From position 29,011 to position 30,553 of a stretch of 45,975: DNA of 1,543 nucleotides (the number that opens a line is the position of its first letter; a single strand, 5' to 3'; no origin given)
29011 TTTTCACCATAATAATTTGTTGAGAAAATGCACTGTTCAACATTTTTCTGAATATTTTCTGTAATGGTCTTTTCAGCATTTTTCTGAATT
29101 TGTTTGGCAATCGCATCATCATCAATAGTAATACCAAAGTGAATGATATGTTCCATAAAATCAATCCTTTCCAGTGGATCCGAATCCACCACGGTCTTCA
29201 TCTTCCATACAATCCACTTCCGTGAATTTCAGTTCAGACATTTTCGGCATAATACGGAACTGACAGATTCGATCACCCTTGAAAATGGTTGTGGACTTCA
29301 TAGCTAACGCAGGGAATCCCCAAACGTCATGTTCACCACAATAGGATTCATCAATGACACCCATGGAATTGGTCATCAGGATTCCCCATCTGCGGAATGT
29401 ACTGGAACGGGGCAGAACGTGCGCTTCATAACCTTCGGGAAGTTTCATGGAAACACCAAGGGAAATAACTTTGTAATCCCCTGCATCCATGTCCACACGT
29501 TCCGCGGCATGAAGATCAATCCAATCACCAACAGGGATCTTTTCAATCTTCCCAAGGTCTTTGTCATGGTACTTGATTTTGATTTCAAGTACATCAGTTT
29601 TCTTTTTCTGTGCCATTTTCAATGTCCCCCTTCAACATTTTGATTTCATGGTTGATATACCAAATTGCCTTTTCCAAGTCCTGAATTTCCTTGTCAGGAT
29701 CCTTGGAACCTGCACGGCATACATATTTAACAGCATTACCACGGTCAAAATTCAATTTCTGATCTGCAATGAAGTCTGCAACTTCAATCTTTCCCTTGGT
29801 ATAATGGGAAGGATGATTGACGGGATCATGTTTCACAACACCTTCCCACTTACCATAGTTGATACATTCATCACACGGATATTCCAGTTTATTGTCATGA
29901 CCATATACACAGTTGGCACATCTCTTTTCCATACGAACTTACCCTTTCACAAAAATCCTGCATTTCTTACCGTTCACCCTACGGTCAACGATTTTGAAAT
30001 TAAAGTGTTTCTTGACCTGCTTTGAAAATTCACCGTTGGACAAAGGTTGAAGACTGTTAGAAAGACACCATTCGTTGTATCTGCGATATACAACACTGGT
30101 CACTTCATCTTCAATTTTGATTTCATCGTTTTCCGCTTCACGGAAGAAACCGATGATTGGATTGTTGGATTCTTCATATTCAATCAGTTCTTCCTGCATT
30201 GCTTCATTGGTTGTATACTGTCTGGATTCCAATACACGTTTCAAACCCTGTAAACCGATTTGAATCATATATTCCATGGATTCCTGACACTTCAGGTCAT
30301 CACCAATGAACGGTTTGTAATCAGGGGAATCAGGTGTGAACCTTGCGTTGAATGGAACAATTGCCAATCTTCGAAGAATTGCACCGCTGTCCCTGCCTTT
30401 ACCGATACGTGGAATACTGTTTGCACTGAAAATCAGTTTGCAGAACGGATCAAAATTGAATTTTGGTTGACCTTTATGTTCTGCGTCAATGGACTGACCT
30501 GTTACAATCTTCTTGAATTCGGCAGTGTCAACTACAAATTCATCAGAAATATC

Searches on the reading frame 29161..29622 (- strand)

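Call 30: search_protein_families(library=pfam, proteins=[window:29161-29622:-], max_evalue=0.01)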
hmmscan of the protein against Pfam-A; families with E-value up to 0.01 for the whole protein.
window:29161-29622:- (153 aa): 2 families
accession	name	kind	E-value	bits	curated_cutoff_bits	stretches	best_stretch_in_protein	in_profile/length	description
PF00692.24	dUTPase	-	2e-13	50.7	22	1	36-151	17-129/129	dUTPase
PF22769.1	DCD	-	5.2e-05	23.8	27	1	40-124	68-150/153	dCTP deaminase-like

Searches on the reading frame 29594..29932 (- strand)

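Call 30: search_protein_families(library=pfam, proteins=[window:29594-29932:-], max_evalue=0.01)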
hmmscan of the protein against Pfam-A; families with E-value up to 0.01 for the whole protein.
window:29594-29932:- (112 aa): 1 family
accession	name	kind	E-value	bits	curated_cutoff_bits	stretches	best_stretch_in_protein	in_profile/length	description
PF11753.13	DUF3310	-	3.3e-15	56.3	24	1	38-94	1-60/60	Protein of unknwon function (DUF3310)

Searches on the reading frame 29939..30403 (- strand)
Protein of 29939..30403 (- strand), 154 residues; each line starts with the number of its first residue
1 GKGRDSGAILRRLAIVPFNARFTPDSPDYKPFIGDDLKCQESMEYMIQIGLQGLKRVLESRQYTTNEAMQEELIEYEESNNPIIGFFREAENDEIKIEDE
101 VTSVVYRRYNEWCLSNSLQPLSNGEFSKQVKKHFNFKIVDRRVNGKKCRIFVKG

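Call 61: find_homologous_proteins(query=window:29939-30403:-, max_evalue=0.001)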
Query window:29939-30403:- (154 aa): 46 proteins with E <= 0.001 among 59 candidates.
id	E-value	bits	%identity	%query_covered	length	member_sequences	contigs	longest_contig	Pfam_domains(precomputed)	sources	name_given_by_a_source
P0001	2.1e-80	286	81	100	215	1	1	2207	PF19263.6,PF03288.23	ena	-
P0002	6.0e-66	239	68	100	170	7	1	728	PF03288.23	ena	-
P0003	5.1e-65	236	66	100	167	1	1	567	PF03288.23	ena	-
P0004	6.6e-63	229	66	100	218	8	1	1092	PF19263.6,PF03288.23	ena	-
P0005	9.7e-62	225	90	73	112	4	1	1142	PF03288.23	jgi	jgi:putative DNA primase/helicase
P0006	1.8e-58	215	66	99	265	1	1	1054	PF19263.6,PF03288.23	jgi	jgi:putative DNA primase/helicase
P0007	4.5e-58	213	63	99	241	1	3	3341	PF19263.6,PF03288.23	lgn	-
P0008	1.0e-57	212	65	99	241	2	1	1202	PF19263.6,PF03288.23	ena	-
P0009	1.7e-57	211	64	91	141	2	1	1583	PF03288.23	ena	-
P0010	3.6e-57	210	63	94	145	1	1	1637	PF03288.23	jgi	jgi:putative DNA primase/helicase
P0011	1.1e-56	209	58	100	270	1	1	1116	PF19263.6,PF03288.23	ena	-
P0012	2.3e-55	204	80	73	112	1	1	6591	PF03288.23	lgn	-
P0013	4.2e-55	204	62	94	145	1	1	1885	PF03288.23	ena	-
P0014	5.2e-55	203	60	92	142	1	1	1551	PF03288.23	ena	-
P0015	3.3e-54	201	62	99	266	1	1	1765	PF02257.22,PF19263.6,PF03288.23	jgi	-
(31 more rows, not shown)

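Call 86: predict_structure(alignment_id=A4)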
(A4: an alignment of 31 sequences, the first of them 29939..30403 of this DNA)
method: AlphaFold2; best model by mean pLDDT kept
length: 154 residues; sequences in the alignment: 31
mean_pLDDT: 76.1   pTM: 0.50
mean pLDDT of the five models: 76.1, 74.6, 72.2, 70.6, 69.3
residues with pLDDT >= 90: 17; 70-90: 102; 50-70: 16; < 50: 19
segments of 3 or more residues with pLDDT < 50: 1-19
pLDDT, mean of each block of 10 residues (from residue 1): 41 43 74 77 82 80 68 70 84 75 91 90 89 87 86 84
secondary structure, 60 per line:
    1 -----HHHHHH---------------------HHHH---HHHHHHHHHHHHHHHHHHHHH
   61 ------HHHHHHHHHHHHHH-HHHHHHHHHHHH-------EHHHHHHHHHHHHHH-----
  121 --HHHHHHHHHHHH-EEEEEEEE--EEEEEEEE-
elements in order: H6-11 H33-36 H40-60 H67-80 H82-93 H102-115 H123-134 E136-143 E146-153

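Call 89: fold_search(model_id=the predicted structure, library=pdb)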
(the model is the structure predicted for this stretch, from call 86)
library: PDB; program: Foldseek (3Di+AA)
matches with E <= 10: 930; with E <= 0.001: 0
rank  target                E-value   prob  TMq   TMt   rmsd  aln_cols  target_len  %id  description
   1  1dp7_P                4.0e-02  1.00  0.32  0.62   2.2        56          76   14  COCRYSTAL STRUCTURE OF RFX-DBD IN COMPLEX WITH ITS COGNATE X-BOX BINDING SITE (released 2000-03-06)
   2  2qby_B                6.7e-02  0.96  0.28  0.13   3.6        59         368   22  Crystal structure of a heterodimer of Cdc6/Orc1 initiators bound to origin DNA (from S. solfataricus) (released 2007-09-11)
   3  8zjr_M                7.7e-02  0.99  0.29  0.53   2.4        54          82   24  Structure of nucleosome-bound RFX5 complex (released 2025-08-13)
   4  7jgr_G                1.0e-01  0.75  0.33  0.16  11.8       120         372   11  Structure of Drosophila ORC bound to DNA (84 bp) and Cdc6 (released 2020-09-09)
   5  2qby_A                1.1e-01  0.72  0.30  0.15   9.8       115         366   16  Crystal structure of a heterodimer of Cdc6/Orc1 initiators bound to origin DNA (from S. solfataricus) (released 2007-09-11)
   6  5zi8_B                2.2e-01  0.57  0.26  0.36   7.0        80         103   14  Crystal structure of the PadR-family transcriptional regulator Rv3488 of Mycobacterium tuberculosis H37Rv in complex w (released 2018-10-17)
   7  5zi8_A                3.2e-01  0.63  0.31  0.42   5.4        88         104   12  Crystal structure of the PadR-family transcriptional regulator Rv3488 of Mycobacterium tuberculosis H37Rv in complex w (released 2018-10-17)
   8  2v1n_MODEL_1_A        3.5e-01  0.28  0.21  0.26   6.0        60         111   13  SOLUTION STRUCTURE OF THE REGION 51-160 OF HUMAN KIN17 REVEALS A WINGED HELIX FOLD (released 2007-11-27)
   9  2v1u_A                3.7e-01  0.82  0.29  0.13   3.1        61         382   18  STRUCTURE OF THE AEROPYRUM PERNIX ORC1 PROTEIN IN COMPLEX WITH DNA (released 2007-09-18)
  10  6abt_A                3.7e-01  0.57  0.25  0.35   4.2        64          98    9  Crystal structure of transcription factor from Listeria monocytogenes (released 2019-06-05)
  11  2dk5_MODEL_1_A        4.0e-01  0.63  0.26  0.40   3.6        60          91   13  Solution structure of Winged-Helix domain in RNA polymerase III 39KDa polypeptide (released 2006-10-06)
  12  3a4c                  4.2e-01  0.47  0.29  0.39   8.5        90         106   17  Crystal structure of cdt1 C terminal domain (released 2009-10-13)
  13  4pgg_A                4.2e-01  0.28  0.14  0.07   4.2        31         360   13  Caffeic acid O-methyltransferase from Sorghum bicolor (released 2014-07-02)
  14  4pgh_A                4.2e-01  0.18  0.21  0.11  11.1       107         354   11  Caffeic acid O-methyltransferase from Sorghum bicolor (released 2014-07-02)
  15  8s0e_G                4.5e-01  0.30  0.29  0.15   9.3       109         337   10  H. sapiens OCCM bound to double stranded DNA (released 2024-10-02)
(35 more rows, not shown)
